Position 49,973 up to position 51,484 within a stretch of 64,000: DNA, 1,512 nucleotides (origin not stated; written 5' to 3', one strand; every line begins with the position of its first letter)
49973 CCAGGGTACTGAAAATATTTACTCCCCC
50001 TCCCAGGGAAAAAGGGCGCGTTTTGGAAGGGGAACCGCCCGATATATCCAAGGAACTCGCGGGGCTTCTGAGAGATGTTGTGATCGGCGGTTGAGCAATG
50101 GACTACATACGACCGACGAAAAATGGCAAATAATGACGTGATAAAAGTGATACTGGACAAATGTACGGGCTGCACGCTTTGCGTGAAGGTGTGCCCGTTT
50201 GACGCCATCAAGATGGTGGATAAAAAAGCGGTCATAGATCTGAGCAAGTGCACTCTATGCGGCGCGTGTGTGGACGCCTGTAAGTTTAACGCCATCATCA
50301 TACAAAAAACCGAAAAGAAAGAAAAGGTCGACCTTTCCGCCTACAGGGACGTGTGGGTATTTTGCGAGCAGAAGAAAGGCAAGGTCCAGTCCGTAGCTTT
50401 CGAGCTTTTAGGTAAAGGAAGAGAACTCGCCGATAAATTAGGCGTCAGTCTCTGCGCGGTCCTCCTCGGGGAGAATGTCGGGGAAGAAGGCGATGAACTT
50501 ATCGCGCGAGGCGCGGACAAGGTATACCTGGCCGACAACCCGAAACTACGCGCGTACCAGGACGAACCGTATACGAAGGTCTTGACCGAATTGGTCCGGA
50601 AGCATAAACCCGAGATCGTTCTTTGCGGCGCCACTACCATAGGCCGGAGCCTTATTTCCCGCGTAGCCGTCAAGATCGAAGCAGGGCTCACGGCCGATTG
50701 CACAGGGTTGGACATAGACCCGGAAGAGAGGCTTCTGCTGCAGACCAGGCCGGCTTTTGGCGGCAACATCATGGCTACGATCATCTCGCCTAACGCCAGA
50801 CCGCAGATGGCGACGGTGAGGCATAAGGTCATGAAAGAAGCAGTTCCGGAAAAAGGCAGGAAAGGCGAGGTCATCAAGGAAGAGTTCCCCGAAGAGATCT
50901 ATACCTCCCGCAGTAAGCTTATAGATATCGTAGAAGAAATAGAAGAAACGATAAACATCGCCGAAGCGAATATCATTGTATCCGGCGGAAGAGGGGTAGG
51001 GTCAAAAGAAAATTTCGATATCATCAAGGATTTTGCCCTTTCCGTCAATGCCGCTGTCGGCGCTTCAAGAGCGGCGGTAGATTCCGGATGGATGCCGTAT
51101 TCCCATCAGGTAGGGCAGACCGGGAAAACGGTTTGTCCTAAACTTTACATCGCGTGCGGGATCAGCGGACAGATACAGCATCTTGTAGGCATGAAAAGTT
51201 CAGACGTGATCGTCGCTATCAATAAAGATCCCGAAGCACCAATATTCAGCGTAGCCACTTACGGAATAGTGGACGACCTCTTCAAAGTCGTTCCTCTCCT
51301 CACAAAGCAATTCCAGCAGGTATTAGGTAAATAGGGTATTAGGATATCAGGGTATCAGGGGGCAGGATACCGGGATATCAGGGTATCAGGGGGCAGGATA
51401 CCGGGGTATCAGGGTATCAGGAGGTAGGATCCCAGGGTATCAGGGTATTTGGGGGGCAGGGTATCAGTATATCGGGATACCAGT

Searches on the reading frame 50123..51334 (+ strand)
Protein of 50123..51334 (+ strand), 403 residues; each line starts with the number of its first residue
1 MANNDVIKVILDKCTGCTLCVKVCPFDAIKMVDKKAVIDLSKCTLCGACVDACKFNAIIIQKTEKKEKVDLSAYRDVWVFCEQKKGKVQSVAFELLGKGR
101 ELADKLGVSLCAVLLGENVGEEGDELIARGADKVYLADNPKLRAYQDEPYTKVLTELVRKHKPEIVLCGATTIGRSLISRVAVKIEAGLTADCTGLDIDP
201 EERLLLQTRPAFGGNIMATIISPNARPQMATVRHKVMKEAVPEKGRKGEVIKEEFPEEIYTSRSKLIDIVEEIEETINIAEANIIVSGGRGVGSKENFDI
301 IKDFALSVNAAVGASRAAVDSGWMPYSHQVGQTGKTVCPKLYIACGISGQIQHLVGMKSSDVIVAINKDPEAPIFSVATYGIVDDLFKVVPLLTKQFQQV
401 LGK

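Call 13: search_protein_families(library=pfam, proteins=[window:50123-51334:+])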
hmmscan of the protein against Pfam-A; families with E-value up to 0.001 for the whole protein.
window:50123-51334:+ (403 aa): 17 families
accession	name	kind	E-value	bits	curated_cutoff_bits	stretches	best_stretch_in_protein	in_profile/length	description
PF01012.27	ETF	-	9.5e-50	169.4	26.7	1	77-256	1-179/181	Electron transfer flavoprotein domain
PF00766.25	ETF_alpha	-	7.7e-37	125.6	27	1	278-358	1-81/81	Electron transfer flavoprotein FAD-binding domain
PF00037.32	Fer4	-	1.4e-16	60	21.1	2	8-30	2-24/24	4Fe-4S binding domain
PF12797.12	Fer4_2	-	1.4e-11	44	24.5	2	36-54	3-21/22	4Fe-4S binding domain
PF12837.12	Fer4_6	-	2.2e-11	43.5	25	2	6-29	1-24/24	4Fe-4S binding domain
PF13237.11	Fer4_10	-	3e-10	40.3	25.5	1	9-53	4-52/53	4Fe-4S dicluster domain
PF12838.12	Fer4_7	-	4.5e-10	40.3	27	1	13-57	1-52/52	4Fe-4S dicluster domain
PF14697.11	Fer4_21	-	1e-09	38.8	35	1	2-31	29-59/59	4Fe-4S dicluster domain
PF13187.11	Fer4_9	-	3.8e-09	36.9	27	1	13-58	1-52/52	4Fe-4S dicluster domain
PF13484.11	Fer4_16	-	8.4e-08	33.3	30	1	13-32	1-20/66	4Fe-4S double cluster binding domain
PF25160.1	LdpA_Fe-S-bd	-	3.9e-07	30.2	27.6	2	20-60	9-45/49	LdpA Fe-S cluster-binding domain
PF12800.12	Fer4_4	-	2.4e-06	27.8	24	0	12-26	2-16/17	4Fe-4S binding domain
PF13534.11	Fer4_17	-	1.8e-05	25.6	22.2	0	42-66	1-23/61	4Fe-4S dicluster domain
PF12798.12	Fer4_3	-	2.4e-05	25.3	27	0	14-28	1-15/15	4Fe-4S binding domain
PF13183.11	Fer4_8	-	6.6e-05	23.8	27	0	11-26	51-66/68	4Fe-4S dicluster domain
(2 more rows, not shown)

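Call 15: find_encoding_contigs(protein=window:50123-51334:+, flank=10000, max_places=6)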
Protein window:50123-51334:+ (403 aa): 8 contigs read that carry it; 6 places shown.
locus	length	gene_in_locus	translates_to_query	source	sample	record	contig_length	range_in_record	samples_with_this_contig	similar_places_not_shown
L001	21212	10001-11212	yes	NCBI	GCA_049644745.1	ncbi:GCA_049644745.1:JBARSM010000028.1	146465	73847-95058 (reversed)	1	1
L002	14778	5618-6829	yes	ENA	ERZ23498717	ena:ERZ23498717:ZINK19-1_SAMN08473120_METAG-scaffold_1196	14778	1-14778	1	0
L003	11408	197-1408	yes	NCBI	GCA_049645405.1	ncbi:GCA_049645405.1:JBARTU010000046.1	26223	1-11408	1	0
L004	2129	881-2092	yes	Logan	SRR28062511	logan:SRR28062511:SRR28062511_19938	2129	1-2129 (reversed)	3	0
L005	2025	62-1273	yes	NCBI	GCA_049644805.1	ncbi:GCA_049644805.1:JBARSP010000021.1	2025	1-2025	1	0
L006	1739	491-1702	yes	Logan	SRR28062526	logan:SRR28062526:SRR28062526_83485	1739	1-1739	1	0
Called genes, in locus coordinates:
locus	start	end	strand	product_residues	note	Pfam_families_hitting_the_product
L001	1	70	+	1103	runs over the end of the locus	-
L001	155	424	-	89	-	-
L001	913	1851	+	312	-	PF00248:Aldo_ket_red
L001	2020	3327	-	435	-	PF00232:Glyco_hydro_1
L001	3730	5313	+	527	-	PF25852:DUF6242_C (faint)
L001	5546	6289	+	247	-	PF00106:adh_short, PF02737:3HCDH_N (weak), PF08659:KR, PF13561:adh_short_C2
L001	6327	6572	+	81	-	PF00550:PP-binding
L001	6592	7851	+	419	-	PF00109:ketoacyl-synt, PF02801:Ketoacyl-synt_C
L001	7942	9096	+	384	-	PF02771:Acyl-CoA_dh_N, PF02770:Acyl-CoA_dh_M, PF00441:Acyl-CoA_dh_1, PF22924:ACOX_C_alpha1 (weak), PF08028:Acyl-CoA_dh_2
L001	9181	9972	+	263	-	PF01012:ETF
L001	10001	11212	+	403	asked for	PF00037:Fer4, PF12838:Fer4_7, PF13187:Fer4_9, PF13237:Fer4_10, PF14697:Fer4_21, PF00037:Fer4, PF01012:ETF, PF00766:ETF_alpha, +7 more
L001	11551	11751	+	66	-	PF13411:MerR_1 (weak), PF00376:MerR (faint)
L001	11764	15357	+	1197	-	PF02463:SMC_N, PF13175:AAA_15, PF13304:AAA_21 (faint), PF13476:AAA_23, PF06470:SMC_hinge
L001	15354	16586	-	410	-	PF01590:GAF, PF13492:GAF_3 (faint), PF00990:GGDEF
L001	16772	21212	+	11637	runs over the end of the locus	-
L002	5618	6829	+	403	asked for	PF00037:Fer4, PF12838:Fer4_7, PF13187:Fer4_9, PF13237:Fer4_10, PF14697:Fer4_21, PF00037:Fer4, PF01012:ETF, PF00766:ETF_alpha, +7 more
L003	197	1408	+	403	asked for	PF00037:Fer4, PF12838:Fer4_7, PF13187:Fer4_9, PF13237:Fer4_10, PF14697:Fer4_21, PF00037:Fer4, PF01012:ETF, PF00766:ETF_alpha, +7 more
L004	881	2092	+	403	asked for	PF00037:Fer4, PF12838:Fer4_7, PF13187:Fer4_9, PF13237:Fer4_10, PF14697:Fer4_21, PF00037:Fer4, PF01012:ETF, PF00766:ETF_alpha, +7 more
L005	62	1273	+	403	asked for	PF00037:Fer4, PF12838:Fer4_7, PF13187:Fer4_9, PF13237:Fer4_10, PF14697:Fer4_21, PF00037:Fer4, PF01012:ETF, PF00766:ETF_alpha, +7 more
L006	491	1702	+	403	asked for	PF00037:Fer4, PF12838:Fer4_7, PF13187:Fer4_9, PF13237:Fer4_10, PF14697:Fer4_21, PF00037:Fer4, PF01012:ETF, PF00766:ETF_alpha, +7 more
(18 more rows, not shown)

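Call 40: find_homologous_proteins(query=window:50123-51334:+, max_evalue=1e-60)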
Query window:50123-51334:+ (403 aa): 8000 proteins with E <= 1e-60 among 8000 candidates; the best 120 are listed.
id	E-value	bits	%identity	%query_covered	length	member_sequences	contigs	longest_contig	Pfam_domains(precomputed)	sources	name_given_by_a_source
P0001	9.4e-264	892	100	100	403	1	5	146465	PF14697.12,PF00766.26,PF12837.13,PF12798.13,PF13484.12,PF12838.13,PF13534.12,PF12800.13,PF12797.13,PF01012.28,PF00037.33,PF13237.12,PF13187.12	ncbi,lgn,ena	ncbi:MAG: electron transfer flavoprotein subunit alpha [Candidatus Omnitrophota bacterium]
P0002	4.8e-262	887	100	100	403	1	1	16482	PF14697.12,PF00766.26,PF12837.13,PF12798.13,PF13484.12,PF12838.13,PF13534.12,PF12800.13,PF12797.13,PF01012.28,PF00037.33,PF13237.12,PF13183.12,PF13187.12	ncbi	ncbi:MAG: electron transfer flavoprotein subunit alpha [Candidatus Omnitrophota bacterium]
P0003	1.0e-232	790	87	100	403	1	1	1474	PF14697.12,PF12797.13,PF01012.28,PF00766.26,PF12837.13,PF00037.33,PF13484.12,PF12838.13,PF13237.12,PF12800.13,PF13187.12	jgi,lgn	jgi:electron transfer flavoprotein alpha subunit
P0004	5.1e-232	788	87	100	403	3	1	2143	PF14697.12,PF00766.26,PF12837.13,PF12798.13,PF13484.12,PF12838.13,PF12800.13,PF12797.13,PF01012.28,PF00037.33,PF25160.2,PF13237.12,PF13187.12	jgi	jgi:electron transfer flavoprotein alpha subunit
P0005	6.5e-232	788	98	90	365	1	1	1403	PF14697.12,PF00766.26,PF12837.13,PF12798.13,PF13484.12,PF12838.13,PF13534.12,PF12800.13,PF12797.13,PF01012.28,PF00037.33,PF25160.2,PF13237.12,PF13187.12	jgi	jgi:electron transfer flavoprotein alpha subunit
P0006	1.1e-229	780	87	100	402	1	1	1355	PF14697.12,PF00766.26,PF12837.13,PF12798.13,PF13484.12,PF12838.13,PF12800.13,PF12797.13,PF01012.28,PF00037.33,PF13237.12,PF13187.12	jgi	jgi:electron transfer flavoprotein alpha subunit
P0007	4.0e-229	778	85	100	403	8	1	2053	PF14697.12,PF00766.26,PF12837.13,PF12798.13,PF13484.12,PF12838.13,PF12800.13,PF12797.13,PF01012.28,PF00037.33,PF25160.2,PF13237.12,PF13187.12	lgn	-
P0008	2.1e-227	773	86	100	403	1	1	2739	PF14697.12,PF00766.26,PF12837.13,PF13484.12,PF12838.13,PF12800.13,PF12797.13,PF01012.28,PF00037.33,PF25160.2,PF13237.12,PF13187.12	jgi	jgi:electron transfer flavoprotein alpha subunit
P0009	2.8e-218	743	82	100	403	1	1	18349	PF14697.12,PF00766.26,PF12837.13,PF13484.12,PF12838.13,PF13534.12,PF12800.13,PF12797.13,PF01012.28,PF00037.33,PF13237.12,PF13187.12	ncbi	ncbi:MAG: electron transfer flavoprotein subunit alpha [Candidatus Omnitrophota bacterium]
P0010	1.5e-216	737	80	100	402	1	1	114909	PF14697.12,PF00766.26,PF12837.13,PF13484.12,PF12838.13,PF13534.12,PF12800.13,PF12797.13,PF01012.28,PF00037.33,PF13237.12,PF13187.12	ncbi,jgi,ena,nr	ncbi:MAG: electron transfer flavoprotein subunit alpha [Candidatus Makaraimicrobium thalassicum]|nr:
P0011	3.5e-216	736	80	100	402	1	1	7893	PF14697.12,PF00766.26,PF12837.13,PF13484.12,PF12838.13,PF13534.12,PF12800.13,PF12797.13,PF01012.28,PF00037.33,PF13237.12,PF13183.12,PF13187.12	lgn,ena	-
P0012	8.4e-216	735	82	100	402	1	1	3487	PF14697.12,PF00766.26,PF12837.13,PF13484.12,PF12838.13,PF13534.12,PF12800.13,PF12797.13,PF01012.28,PF00037.33,PF25160.2,PF13237.12,PF13183.12,PF13187.12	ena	-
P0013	9.3e-215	731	81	100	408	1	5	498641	PF14697.12,PF12797.13,PF01012.28,PF00766.26,PF12837.13,PF00037.33,PF13484.12,PF12838.13,PF13237.12,PF12800.13,PF13187.12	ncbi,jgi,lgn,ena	-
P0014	1.1e-214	731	81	98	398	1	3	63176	PF14697.12,PF00766.26,PF12837.13,PF12798.13,PF13484.12,PF12838.13,PF13534.12,PF12800.13,PF12797.13,PF01012.28,PF00037.33,PF25160.2,PF13237.12,PF13187.12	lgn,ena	-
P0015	2.8e-214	729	80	100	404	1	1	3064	PF14697.12,PF12797.13,PF01012.28,PF00766.26,PF12837.13,PF00037.33,PF13484.12,PF12838.13,PF13237.12,PF12800.13,PF13187.12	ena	-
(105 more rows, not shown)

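Call 41: find_encoding_contigs(protein=P0009, flank=10000, max_places=1)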
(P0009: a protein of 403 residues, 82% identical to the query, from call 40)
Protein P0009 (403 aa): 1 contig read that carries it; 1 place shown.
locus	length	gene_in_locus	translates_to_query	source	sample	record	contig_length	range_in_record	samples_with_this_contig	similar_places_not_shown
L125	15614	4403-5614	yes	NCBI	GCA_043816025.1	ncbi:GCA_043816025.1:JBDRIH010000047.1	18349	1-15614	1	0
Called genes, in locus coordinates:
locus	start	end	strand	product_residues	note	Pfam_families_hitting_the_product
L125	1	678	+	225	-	PF00106:adh_short, PF13561:adh_short_C2, PF08659:KR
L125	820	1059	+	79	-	PF00550:PP-binding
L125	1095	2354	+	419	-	PF00109:ketoacyl-synt, PF02801:Ketoacyl-synt_C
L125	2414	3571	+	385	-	PF02771:Acyl-CoA_dh_N, PF02770:Acyl-CoA_dh_M, PF00441:Acyl-CoA_dh_1, PF22924:ACOX_C_alpha1 (weak), PF08028:Acyl-CoA_dh_2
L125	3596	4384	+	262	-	PF01012:ETF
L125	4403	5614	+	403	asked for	PF00037:Fer4, PF12837:Fer4_6 (weak), PF12838:Fer4_7, PF13187:Fer4_9, PF13237:Fer4_10, PF14697:Fer4_21 (weak), PF01012:ETF, PF00766:ETF_alpha, +5 more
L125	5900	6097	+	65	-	PF13411:MerR_1, PF00376:MerR (weak)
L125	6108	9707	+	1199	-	PF02463:SMC_N, PF13175:AAA_15, PF13304:AAA_21 (weak), PF13476:AAA_23, PF13555:AAA_29 (weak), PF06470:SMC_hinge, PF24161:CCDC39 (weak)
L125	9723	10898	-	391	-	PF01590:GAF, PF13492:GAF_3 (faint), PF00990:GGDEF, PF24898:GGDEF_GdpP (weak)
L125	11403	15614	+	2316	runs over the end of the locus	PF02985:HEAT (faint), PF13513:HEAT_EZ (faint), PF13646:HEAT_2 (weak), PF03130:HEAT_PBS (faint), PF13646:HEAT_2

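Call 42: find_encoding_contigs(protein=P0010, flank=10000, max_places=1)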
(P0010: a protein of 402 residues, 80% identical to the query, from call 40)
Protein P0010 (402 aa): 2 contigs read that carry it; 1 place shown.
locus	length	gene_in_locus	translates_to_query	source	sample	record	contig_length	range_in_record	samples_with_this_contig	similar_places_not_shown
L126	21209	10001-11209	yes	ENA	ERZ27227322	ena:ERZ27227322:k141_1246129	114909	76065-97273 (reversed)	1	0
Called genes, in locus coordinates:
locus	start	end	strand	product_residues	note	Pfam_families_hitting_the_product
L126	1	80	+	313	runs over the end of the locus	PF00248:Aldo_ket_red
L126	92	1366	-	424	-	PF00232:Glyco_hydro_1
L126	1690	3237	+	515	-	-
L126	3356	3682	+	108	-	-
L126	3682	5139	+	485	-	PF00512:HisKA, PF02518:HATPase_c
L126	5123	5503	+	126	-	PF00072:Response_reg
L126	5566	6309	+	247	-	PF00106:adh_short, PF08659:KR, PF13561:adh_short_C2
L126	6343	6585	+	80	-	PF00550:PP-binding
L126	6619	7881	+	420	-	PF00109:ketoacyl-synt, PF02801:Ketoacyl-synt_C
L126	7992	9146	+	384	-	PF02771:Acyl-CoA_dh_N, PF02770:Acyl-CoA_dh_M, PF00441:Acyl-CoA_dh_1, PF22924:ACOX_C_alpha1 (weak), PF08028:Acyl-CoA_dh_2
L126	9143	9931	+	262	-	PF01012:ETF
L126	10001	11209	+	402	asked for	PF00037:Fer4, PF12837:Fer4_6 (weak), PF12838:Fer4_7, PF13187:Fer4_9, PF13237:Fer4_10, PF14697:Fer4_21 (weak), PF01012:ETF, PF00766:ETF_alpha, +5 more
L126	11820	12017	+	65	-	PF13411:MerR_1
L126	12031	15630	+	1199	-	PF02463:SMC_N, PF13175:AAA_15, PF13304:AAA_21 (weak), PF13476:AAA_23, PF13555:AAA_29 (weak), PF06470:SMC_hinge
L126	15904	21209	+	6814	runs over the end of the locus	PF01381:HTH_3 (faint), PF13431:TPR_17 (faint), PF13424:TPR_12 (weak), PF13489:Methyltransf_23, PF13649:Methyltransf_25, PF13847:Methyltransf_31 (weak), PF08241:Methyltransf_11, PF08242:Methyltransf_12 (weak), +19 more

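Call 43: find_encoding_contigs(protein=P0013, flank=10000, max_places=1)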
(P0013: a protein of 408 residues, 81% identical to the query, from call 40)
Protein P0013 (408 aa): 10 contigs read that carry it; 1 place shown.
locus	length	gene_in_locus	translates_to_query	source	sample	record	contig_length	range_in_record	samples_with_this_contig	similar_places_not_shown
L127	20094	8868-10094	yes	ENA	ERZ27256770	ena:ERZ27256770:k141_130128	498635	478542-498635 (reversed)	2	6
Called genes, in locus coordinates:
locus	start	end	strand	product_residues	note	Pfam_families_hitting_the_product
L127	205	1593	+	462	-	-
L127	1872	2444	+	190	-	-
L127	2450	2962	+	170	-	PF07589:PEP_exosort_dom (weak)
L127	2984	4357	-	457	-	PF07228:SpoIIE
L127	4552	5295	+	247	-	PF00106:adh_short, PF02737:3HCDH_N (weak), PF08659:KR, PF13561:adh_short_C2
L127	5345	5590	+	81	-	PF00550:PP-binding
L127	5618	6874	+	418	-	PF00109:ketoacyl-synt, PF02801:Ketoacyl-synt_C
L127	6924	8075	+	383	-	PF02771:Acyl-CoA_dh_N, PF02770:Acyl-CoA_dh_M, PF00441:Acyl-CoA_dh_1, PF22924:ACOX_C_alpha1 (weak), PF08028:Acyl-CoA_dh_2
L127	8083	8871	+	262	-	PF01012:ETF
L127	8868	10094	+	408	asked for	PF00037:Fer4 (weak), PF12837:Fer4_6 (weak), PF13237:Fer4_10, PF12838:Fer4_7, PF13187:Fer4_9, PF00037:Fer4, PF01012:ETF, PF00766:ETF_alpha, +4 more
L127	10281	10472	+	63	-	PF00376:MerR (weak), PF13411:MerR_1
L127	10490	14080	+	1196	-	PF02463:SMC_N, PF13175:AAA_15, PF13304:AAA_21 (weak), PF13476:AAA_23, PF13555:AAA_29 (weak), PF06470:SMC_hinge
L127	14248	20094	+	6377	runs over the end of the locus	PF00069:Pkinase, PF07714:PK_Tyr_Ser-Thr, PF00069:Pkinase, PF00989:PAS (weak), PF08447:PAS_3, PF08448:PAS_4 (weak), PF13426:PAS_9, PF00990:GGDEF, +1 more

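Call 44: find_encoding_contigs(protein=P0008, flank=10000, max_places=1)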
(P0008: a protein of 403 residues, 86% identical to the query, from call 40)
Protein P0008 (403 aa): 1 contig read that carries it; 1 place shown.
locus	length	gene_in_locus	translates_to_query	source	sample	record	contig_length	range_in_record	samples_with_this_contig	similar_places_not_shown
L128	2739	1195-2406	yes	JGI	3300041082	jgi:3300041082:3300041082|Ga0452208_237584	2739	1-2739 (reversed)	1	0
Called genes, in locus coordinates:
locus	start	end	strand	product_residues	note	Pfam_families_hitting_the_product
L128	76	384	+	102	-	PF00441:Acyl-CoA_dh_1, PF08028:Acyl-CoA_dh_2, PF22924:ACOX_C_alpha1 (weak)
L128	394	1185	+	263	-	PF01012:ETF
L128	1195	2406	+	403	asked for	PF00037:Fer4, PF12837:Fer4_6 (weak), PF12838:Fer4_7, PF13187:Fer4_9, PF13237:Fer4_10, PF14697:Fer4_21 (weak), PF01012:ETF, PF00766:ETF_alpha, +5 more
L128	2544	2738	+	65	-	?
